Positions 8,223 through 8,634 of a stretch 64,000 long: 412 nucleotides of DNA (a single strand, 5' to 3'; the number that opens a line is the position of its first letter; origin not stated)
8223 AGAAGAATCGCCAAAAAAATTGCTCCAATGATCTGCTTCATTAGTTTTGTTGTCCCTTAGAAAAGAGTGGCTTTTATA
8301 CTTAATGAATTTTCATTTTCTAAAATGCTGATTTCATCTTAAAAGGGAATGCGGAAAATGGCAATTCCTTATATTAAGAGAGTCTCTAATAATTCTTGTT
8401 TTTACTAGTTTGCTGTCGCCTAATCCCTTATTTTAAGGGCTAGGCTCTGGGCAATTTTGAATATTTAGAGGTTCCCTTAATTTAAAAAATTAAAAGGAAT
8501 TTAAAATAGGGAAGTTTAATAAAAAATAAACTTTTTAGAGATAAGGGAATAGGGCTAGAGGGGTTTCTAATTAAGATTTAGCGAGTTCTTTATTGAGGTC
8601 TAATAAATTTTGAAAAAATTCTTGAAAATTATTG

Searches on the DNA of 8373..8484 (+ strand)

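Call 48: build_rna_model(alignment_id=A5)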
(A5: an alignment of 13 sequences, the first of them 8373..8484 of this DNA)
Model R1 built from alignment A5 (13 sequences, 117 columns); structure: RNAalifold consensus.
model positions 111; base pairs 18; branch points 0; effective number of sequences 2.59; information 0.59 bits per position. Calibrated on 0.2 Mb of random sequence (short: E-values are rough).
structure used (alignment columns):
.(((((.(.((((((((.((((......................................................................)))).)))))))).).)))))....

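Call 49: search_with_rna_model(model_id=R1, sources=[window, L003, L004, L005, L006, L007, L008, L009, L014, L015, L016, L017, L018], max_evalue=1)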
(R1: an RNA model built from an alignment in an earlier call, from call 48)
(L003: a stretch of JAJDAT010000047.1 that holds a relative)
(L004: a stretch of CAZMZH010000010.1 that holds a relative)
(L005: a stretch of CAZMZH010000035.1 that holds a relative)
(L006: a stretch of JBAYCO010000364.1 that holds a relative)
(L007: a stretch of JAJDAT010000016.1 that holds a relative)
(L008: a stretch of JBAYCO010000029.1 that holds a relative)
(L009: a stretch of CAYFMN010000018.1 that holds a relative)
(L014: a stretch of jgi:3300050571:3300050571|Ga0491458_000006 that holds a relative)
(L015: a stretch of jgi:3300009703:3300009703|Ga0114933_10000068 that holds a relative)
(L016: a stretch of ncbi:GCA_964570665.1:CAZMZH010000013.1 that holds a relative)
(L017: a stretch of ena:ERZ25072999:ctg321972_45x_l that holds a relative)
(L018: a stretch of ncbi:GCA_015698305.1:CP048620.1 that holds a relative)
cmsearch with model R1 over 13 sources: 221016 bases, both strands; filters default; matches with E-value up to 1: 30.
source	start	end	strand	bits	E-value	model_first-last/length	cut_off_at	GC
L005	7796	7906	+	121.4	1.3e-33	1-111/111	no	0.36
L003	3063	3173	-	119.7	4.5e-33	1-111/111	no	0.37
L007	351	461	+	119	7.1e-33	1-111/111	no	0.34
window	29581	29691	+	116.8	3.4e-32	1-111/111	no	0.39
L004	3125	3234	-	109.9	4.3e-30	1-111/111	no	0.39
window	23961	24071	+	109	8.1e-30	1-111/111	no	0.39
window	45545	45655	+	106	6.5e-29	1-111/111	no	0.38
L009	50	161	+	101.9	1.2e-27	1-111/111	no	0.32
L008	2200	2311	-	91.9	1.3e-24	1-111/111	no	0.4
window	8373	8484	+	91.3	2e-24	1-111/111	no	0.34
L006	2079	2191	+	75.9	9.6e-20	1-111/111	no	0.38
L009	47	158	-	49.2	1.3e-11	1-111/111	no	0.31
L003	6758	6869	-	48.3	2.5e-11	1-111/111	no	0.34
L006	2076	2188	-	44.3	4.2e-10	1-111/111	no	0.39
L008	2203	2314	+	43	1e-09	1-111/111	no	0.39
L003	3066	3176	+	42.3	1.7e-09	1-111/111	no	0.36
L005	7793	7903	-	40.9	4.4e-09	1-111/111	no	0.36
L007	348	458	-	40.4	6.3e-09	1-111/111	no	0.34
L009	2068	2175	+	35.5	1.9e-07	1-111/111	no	0.37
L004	3128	3237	+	35.1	2.5e-07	1-111/111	no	0.37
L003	6761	6872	+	22.2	0.0022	1-111/111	no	0.33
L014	9067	9139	-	16.2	0.14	1-111/111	no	0.3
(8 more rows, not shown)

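Call 61: search_with_rna_model(model_id=R1, sources=[L019, L020, L021, L022, L010, L011, L013], max_evalue=1)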
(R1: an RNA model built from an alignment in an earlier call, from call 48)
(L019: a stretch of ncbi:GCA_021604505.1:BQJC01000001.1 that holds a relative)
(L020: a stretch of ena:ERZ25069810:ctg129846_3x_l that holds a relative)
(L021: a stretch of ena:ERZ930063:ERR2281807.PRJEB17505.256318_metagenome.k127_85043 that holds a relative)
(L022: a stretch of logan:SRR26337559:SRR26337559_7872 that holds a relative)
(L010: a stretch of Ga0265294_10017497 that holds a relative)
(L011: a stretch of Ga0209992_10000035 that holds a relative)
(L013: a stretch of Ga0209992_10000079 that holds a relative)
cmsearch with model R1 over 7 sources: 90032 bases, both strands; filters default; matches with E-value up to 1: 13.
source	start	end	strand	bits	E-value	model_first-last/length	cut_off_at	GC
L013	807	917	+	121.4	5.4e-34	1-111/111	no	0.36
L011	3647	3756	+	109.9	1.7e-30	1-111/111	no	0.39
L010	4100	4212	-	75.9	3.9e-20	1-111/111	no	0.38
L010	4103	4215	+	44.3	1.7e-10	1-111/111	no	0.39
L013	804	914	-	40.9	1.8e-09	1-111/111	no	0.36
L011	3644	3753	-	35.1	1e-07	1-111/111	no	0.37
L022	1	37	-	31.3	1.6e-06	1-37/111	3'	0.3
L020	18284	18366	+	17.9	0.018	15-94/111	no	0.24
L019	1307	1434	-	15.1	0.13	1-111/111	no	0.46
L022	5196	5243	-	15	0.14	1-111/111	no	0.29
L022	10504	10598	+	13.5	0.4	1-111/111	no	0.33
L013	4859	4917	+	13.1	0.51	1-111/111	no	0.31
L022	1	40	+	12.2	0.97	72-111/111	5'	0.32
